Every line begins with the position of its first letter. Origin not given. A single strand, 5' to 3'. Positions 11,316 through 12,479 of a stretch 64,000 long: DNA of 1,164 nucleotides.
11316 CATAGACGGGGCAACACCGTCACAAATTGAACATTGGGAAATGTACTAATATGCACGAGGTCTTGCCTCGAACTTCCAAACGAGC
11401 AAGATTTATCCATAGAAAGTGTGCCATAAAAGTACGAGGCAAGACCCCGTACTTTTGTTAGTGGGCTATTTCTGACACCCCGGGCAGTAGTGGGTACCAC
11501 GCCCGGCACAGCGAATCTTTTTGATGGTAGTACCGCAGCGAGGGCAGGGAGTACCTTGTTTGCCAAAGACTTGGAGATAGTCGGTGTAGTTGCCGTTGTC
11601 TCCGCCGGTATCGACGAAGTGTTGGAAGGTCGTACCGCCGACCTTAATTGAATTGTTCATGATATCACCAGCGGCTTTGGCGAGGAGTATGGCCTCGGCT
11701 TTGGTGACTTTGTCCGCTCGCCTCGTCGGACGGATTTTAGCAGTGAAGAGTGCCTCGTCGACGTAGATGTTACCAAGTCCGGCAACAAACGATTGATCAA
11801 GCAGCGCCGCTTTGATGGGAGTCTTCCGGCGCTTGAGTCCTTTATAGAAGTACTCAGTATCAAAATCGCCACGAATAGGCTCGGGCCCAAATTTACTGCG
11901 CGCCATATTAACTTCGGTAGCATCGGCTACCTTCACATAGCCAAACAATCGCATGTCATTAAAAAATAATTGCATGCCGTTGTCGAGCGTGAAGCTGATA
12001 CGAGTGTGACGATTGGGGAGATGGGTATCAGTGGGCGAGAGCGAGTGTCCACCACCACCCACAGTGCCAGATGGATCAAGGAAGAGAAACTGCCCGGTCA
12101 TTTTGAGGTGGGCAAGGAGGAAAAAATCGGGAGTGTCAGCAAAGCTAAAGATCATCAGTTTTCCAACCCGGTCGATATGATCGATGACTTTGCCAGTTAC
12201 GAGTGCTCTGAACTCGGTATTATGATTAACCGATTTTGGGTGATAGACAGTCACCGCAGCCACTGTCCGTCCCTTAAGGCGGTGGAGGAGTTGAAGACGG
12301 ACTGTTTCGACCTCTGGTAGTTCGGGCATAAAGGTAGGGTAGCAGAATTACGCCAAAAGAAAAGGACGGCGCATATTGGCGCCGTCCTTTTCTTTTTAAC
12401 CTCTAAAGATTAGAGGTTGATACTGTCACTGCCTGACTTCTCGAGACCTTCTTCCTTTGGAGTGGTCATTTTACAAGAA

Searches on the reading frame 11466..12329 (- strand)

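Call 62: search_protein_families(library=pfam, proteins=[window:11466-12329:-], max_evalue=0.00001)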
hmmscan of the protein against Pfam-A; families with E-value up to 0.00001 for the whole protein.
window:11466-12329:- (287 aa): 3 families
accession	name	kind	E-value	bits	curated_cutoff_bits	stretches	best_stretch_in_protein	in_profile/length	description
PF01149.29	Fapy_DNA_glyco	-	2.1e-30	106.2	25.5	1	1-132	1-117/117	Formamidopyrimidine-DNA glycosylase N-terminal domain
PF06831.19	H2TH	-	5.7e-28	97.2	34.7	1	148-237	2-91/93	Formamidopyrimidine-DNA glycosylase H2TH domain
PF06827.20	zf-FPG_IleRS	-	1.9e-08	34.4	21.3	1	261-287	3-29/30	Zinc finger found in FPG and IleRS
